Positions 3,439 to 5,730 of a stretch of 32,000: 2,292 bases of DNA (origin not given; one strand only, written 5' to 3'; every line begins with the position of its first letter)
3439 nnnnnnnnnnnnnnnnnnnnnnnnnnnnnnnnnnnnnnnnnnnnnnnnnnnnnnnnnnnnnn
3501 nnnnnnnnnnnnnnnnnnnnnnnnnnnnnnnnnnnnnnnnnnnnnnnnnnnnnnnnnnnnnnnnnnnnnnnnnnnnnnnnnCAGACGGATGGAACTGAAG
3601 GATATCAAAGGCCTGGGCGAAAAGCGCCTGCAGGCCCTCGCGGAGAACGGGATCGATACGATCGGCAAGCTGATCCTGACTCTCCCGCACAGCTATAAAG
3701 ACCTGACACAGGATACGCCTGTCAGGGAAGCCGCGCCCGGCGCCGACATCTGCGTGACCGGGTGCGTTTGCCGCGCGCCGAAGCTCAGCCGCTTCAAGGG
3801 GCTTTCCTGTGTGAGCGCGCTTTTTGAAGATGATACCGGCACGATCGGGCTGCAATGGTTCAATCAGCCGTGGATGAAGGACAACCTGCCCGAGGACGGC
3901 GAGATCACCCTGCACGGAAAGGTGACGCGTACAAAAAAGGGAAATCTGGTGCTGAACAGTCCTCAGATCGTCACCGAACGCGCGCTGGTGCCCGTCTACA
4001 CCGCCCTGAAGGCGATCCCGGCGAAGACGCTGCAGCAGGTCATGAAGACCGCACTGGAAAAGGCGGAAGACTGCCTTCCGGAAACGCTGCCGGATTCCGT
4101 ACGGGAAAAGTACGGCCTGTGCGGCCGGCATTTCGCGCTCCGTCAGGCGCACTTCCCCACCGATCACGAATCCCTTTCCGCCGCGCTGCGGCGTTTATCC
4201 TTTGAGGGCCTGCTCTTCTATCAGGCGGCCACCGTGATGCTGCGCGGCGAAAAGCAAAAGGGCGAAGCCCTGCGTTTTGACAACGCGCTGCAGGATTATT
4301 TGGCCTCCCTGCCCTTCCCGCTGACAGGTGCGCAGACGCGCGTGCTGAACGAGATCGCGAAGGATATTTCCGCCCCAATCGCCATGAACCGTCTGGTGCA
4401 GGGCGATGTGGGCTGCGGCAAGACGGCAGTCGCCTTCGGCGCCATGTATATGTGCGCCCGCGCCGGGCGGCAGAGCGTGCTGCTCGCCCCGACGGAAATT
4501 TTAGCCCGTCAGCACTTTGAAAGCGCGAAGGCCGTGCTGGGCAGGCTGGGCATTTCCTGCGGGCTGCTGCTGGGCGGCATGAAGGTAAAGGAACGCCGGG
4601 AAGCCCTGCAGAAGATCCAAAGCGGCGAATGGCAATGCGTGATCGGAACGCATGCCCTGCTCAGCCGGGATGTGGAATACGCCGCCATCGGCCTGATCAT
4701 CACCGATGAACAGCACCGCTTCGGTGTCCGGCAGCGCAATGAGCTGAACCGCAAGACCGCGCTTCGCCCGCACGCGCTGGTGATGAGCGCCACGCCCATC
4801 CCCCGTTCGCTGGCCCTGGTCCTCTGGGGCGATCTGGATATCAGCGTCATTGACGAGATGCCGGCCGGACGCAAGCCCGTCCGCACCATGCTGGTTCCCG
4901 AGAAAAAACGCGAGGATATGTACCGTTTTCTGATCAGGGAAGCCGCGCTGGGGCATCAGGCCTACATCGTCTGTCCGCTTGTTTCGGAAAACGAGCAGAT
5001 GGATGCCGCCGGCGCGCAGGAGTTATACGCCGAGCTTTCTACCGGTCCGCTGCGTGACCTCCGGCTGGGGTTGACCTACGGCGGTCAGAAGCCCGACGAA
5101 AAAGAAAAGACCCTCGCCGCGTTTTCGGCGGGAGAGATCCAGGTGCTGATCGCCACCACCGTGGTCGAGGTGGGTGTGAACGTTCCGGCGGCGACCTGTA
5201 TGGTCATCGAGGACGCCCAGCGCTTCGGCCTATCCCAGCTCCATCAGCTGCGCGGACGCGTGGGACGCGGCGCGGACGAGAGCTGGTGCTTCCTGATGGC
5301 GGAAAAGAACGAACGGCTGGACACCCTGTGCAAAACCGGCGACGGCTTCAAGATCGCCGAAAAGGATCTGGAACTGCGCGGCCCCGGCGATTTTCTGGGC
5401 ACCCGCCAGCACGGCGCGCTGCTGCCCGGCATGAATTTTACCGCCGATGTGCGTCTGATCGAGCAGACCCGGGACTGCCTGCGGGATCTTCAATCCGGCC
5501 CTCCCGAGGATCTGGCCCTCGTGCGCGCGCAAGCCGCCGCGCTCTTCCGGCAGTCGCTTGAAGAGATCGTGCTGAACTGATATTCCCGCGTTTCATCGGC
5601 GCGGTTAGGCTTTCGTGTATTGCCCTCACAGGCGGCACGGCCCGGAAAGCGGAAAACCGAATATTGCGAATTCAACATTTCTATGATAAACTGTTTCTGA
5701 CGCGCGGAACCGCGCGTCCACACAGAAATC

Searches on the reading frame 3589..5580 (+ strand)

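Call 39: search_protein_families(library=pfam, proteins=[L034:11321-12628:+, L034:12659-13303:+, L038:1874-2764:+, L038:2887-4116:+, L038:4144-6996:+], max_evalue=0.001)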
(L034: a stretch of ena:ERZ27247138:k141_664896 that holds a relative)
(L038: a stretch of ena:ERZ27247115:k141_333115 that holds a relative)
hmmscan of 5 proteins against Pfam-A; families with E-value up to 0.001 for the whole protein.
L034:11321-12628:+ (435 aa): 5 families
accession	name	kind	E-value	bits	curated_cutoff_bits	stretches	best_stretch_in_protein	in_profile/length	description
PF13521.12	AAA_28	-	6.8e-26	91.9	27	1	78-257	1-162/164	AAA domain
PF01381.28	HTH_3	-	2.3e-10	40.8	23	1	10-63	1-54/55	Helix-turn-helix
PF13560.12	HTH_31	-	1.7e-08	35.1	27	1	5-63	1-60/64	Helix-turn-helix domain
PF13443.12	HTH_26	-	6.1e-05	23.6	22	1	16-67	8-60/63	Cro/C1-type HTH DNA-binding domain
PF15731.11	MqsA_antitoxin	-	0.0004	20.9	30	1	7-56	71-120/131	Antitoxin component of bacterial toxin-antitoxin system, MqsA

L034:12659-13303:+ (214 aa): 0 families

L038:1874-2764:+ (296 aa): 2 families
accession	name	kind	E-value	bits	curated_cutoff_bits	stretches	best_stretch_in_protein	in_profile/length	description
PF04237.18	YjbR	-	2.7e-17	63.6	30.1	1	178-270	1-87/88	YjbR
PF00293.34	NUDIX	-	1.3e-16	61.3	21.1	1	22-126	5-118/134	NUDIX domain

L038:2887-4116:+ (409 aa): 3 families
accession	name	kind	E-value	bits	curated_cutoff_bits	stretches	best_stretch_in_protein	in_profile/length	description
PF13173.12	AAA_14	-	8.8e-34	116.7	27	1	23-152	4-129/129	AAA domain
PF13635.12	DUF4143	-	3.9e-15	56.4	28.1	1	204-352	1-157/160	Domain of unknown function (DUF4143)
PF01637.24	ATPase_2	-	2.5e-08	34.5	33.2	1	6-90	4-90/225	ATPase domain predominantly from Archaea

L038:4144-6996:+ (950 aa): 4 families
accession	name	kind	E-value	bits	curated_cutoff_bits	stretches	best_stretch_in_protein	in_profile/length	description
PF22548.2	AEP-TOTE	-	1.2e-92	310.1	27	1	70-297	1-228/230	TOTE conflict system, Archaeo-Eukaryotic Primase domain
PF04851.21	ResIII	-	1.7e-21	77.3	22.5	1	432-590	3-164/164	Type III restriction enzyme, res subunit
PF00270.35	DEAD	-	2.2e-10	41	26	1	435-590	2-162/167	DEAD/DEAH box helicase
PF13091.12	PLDc_2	-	1.5e-05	25.3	27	1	836-931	7-104/132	PLD-like domain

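Call 100: search_protein_families(library=ncbifam, proteins=[L041:4410-5480:-, L039:10579-10884:-, L041:6695-9094:+, L034:11321-12628:+, L066:1238-2518:+], max_evalue=0.00001)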
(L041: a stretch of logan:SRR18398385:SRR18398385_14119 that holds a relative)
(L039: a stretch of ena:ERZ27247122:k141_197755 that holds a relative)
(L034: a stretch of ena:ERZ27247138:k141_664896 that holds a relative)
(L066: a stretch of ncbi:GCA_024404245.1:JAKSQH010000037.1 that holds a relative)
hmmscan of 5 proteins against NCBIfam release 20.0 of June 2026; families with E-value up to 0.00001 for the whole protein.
L041:4410-5480:- (356 aa): 5 families
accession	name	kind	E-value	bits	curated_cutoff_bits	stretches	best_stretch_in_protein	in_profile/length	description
NF040815.2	recomb_XerA_Arch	equivalog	6.3e-15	55.5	220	1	161-342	73-258/263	site-specific tyrosine recombinase/integron integrase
TIGR02225.1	recomb_XerD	equivalog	5.8e-09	35.7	329.6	1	143-349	71-285/290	site-specific tyrosine recombinase XerD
TIGR02224.1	recomb_XerC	equivalog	9.9e-09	35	335.15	1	144-350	75-289/295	tyrosine recombinase XerC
NF001399.0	PRK00283.1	subfamily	1.3e-06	27.9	279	1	141-347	79-292/300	tyrosine recombinase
NF003462.0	PRK05084.1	equivalog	7.9e-06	24.8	267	0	200-267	200-265/360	tyrosine recombinase XerS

L039:10579-10884:- (101 aa): 7 families
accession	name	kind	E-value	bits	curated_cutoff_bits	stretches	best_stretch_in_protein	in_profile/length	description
NF040815.2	recomb_XerA_Arch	equivalog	5.7e-12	45.8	220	1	17-89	192-262/263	site-specific tyrosine recombinase/integron integrase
TIGR02224.1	recomb_XerC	equivalog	8.6e-11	41.7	335.15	1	17-89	215-285/295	tyrosine recombinase XerC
TIGR02225.1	recomb_XerD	equivalog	1.6e-09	37.5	329.6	1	21-91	216-284/290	site-specific tyrosine recombinase XerD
NF001399.0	PRK00283.1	subfamily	3.7e-09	36.2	279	1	21-90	224-292/300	tyrosine recombinase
TIGR02249.1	integrase_gron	subfamily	8.4e-08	31.9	265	1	19-90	240-309/315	integron integrase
NF011946.0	PRK15417.1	equivalog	7.2e-07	28.7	435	1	17-80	253-314/337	integron integrase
NF003462.0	PRK05084.1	equivalog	3.1e-06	26.2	267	1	34-88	299-351/360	tyrosine recombinase XerS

L041:6695-9094:+ (799 aa): 0 families

L034:11321-12628:+ (435 aa): 4 families
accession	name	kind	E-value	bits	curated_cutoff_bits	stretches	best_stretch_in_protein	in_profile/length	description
NF041951.1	phage_RstR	subfamily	1.1e-12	48.2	80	1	5-72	2-69/108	RstR family transcriptional repressor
TIGR03830.1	CxxCG_CxxCG_HTH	subfamily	4.5e-07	29.7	61.8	1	10-55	70-115/127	type II TA system antitoxin MqsA family protein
NF052239.1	antitox_spr1629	equivalog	1e-06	28.1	335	1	6-71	3-68/377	spr1629 family repressor/antitoxin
NF007257.0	PRK09706.1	subfamily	4.3e-06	26.6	101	1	1-62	1-62/135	transcriptional repressor DicA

L066:1238-2518:+ (426 aa): 0 families

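Call 106: search_protein_families(library=padloc, proteins=[L034:11321-12628:+, L034:12659-13303:+, L066:1238-2518:+, L038:4144-6996:+, L038:1874-2764:+, L038:2887-4116:+, L041:9980-11785:-, L041:11819-12667:-], max_evalue=0.00001)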
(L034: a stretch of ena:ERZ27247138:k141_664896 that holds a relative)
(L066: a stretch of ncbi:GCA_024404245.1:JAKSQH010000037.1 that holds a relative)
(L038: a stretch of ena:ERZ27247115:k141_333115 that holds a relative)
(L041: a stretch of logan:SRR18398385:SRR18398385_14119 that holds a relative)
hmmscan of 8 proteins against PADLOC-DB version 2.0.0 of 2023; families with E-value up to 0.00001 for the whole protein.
L034:11321-12628:+ (435 aa): 7 families
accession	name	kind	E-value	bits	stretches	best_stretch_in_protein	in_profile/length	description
PDLC02926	HTH_VI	-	5.4e-10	37.4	1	6-72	2-68/92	-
PDLC03951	RmrA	-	3.4e-08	30.9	1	9-69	12-72/400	-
PDLC03945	RmrA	-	6.4e-07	26.9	1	7-78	4-77/394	-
PDLC03952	RmrA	-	6.4e-07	26.5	1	13-58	30-75/395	-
PDLC03955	RmrA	-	2e-06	25.3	1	14-62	29-77/371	-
PDLC03947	RmrA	-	3.8e-06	24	1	12-66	18-72/383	-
PDLC04775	PDC-M69A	-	5.2e-06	24.9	0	6-73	8-75/113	-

L034:12659-13303:+ (214 aa): 0 families

L066:1238-2518:+ (426 aa): 5 families
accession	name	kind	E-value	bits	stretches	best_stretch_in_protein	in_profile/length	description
PDLC04790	PDC-S01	-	1.6e-62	209.6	1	4-424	7-417/422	-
PDLC04789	PDC-S01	-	1.6e-22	78.1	1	10-369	4-341/375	-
PDLC04787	PDC-S01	-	1.2e-18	65.2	1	21-311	25-313/412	-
PDLC04791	PDC-S01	-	9.8e-09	32.4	0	249-377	236-359/395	-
PDLC04788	PDC-S01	-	1.7e-06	25.3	1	71-333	82-345/448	-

L038:4144-6996:+ (950 aa): 9 families
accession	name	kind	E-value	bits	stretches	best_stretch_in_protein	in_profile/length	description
PDLC01465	PrimPol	-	4.3e-86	286.9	1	58-352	13-267/276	"CAS-I,CAS-II,CAS-III,CAS-IV,CAS-V,CAS-VI; associated"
PDLC01101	PrimPol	-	1.3e-20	71.6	1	129-298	164-336/490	adaptation polymerase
PDLC02707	PbeA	-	7.6e-17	59.1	1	432-608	252-435/672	PbeA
PDLC02704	PbeA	-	6.9e-13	46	1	429-609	251-441/682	PbeA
PDLC03659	mREase_IV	-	4.3e-11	39.4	1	552-784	335-568/945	Type IV methyl-directed restriction enzyme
PDLC00201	HamB2|HamB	-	3e-07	27.2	1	433-482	104-153/721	DEAD-box helicase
PDLC03658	mREase_IV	-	2.5e-06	23.5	1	533-785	315-561/953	Type IV methyl-directed restriction enzyme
PDLC00180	HamB1|HamB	-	3.4e-06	23.9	1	433-479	101-147/709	DEAD-box helicase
PDLC02706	PbeA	-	3.8e-06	23.8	1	429-591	266-434/722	PbeA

L038:1874-2764:+ (296 aa): 1 family
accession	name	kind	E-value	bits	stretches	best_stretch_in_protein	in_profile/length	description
PDLC04899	PDC-S07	-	2.4e-10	38.2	1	25-112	13-103/135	-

L038:2887-4116:+ (409 aa): 7 families
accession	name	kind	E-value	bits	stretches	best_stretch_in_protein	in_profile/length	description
PDLC04787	PDC-S01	-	2.5e-135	449.5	1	1-405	6-408/412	-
PDLC04789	PDC-S01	-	2.1e-33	113.9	1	22-315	18-295/375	-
PDLC04791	PDC-S01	-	9e-25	85.2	1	4-347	2-345/395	-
PDLC04790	PDC-S01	-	6.1e-22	75.9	1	17-317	24-323/422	-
PDLC04786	PDC-S01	-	1.9e-14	51.3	1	25-303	24-323/439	-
PDLC04792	PDC-S01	-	3e-11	40.6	1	12-169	9-168/452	-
PDLC04788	PDC-S01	-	1.3e-10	38.8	1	25-273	23-281/448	-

L041:9980-11785:- (601 aa): 3 families
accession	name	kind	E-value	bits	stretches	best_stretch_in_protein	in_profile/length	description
PDLC05031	PDC-S49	-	5.8e-49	165.4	1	4-275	10-262/624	-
PDLC05029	PDC-S49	-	3.1e-40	136.5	1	3-379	8-384/619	-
PDLC05030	PDC-S49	-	7.8e-38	128.5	1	3-269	6-269/629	-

L041:11819-12667:- (282 aa): 7 families
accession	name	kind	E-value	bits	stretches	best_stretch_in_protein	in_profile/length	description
PDLC05062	PDC-S66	-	5e-91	303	1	1-280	1-281/282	-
PDLC00417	ThsB1|ThsB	-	2.3e-33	114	1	117-277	138-297/303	TIR-like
PDLC00424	ThsB1|ThsB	-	2.1e-16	58.4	1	146-279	102-232/234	TIR-like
PDLC02962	RT-TIR_XII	-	1.4e-13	48.5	1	69-280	272-477/478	single gene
PDLC02012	SAVED5--SAVED_TIR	-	2.4e-11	41.4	1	147-232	15-96/404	-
PDLC02961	RT-TIR_XII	-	2.9e-11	41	1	108-280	308-473/475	single gene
PDLC03957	bSEFIR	-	7.4e-07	27.3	1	137-210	37-105/412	-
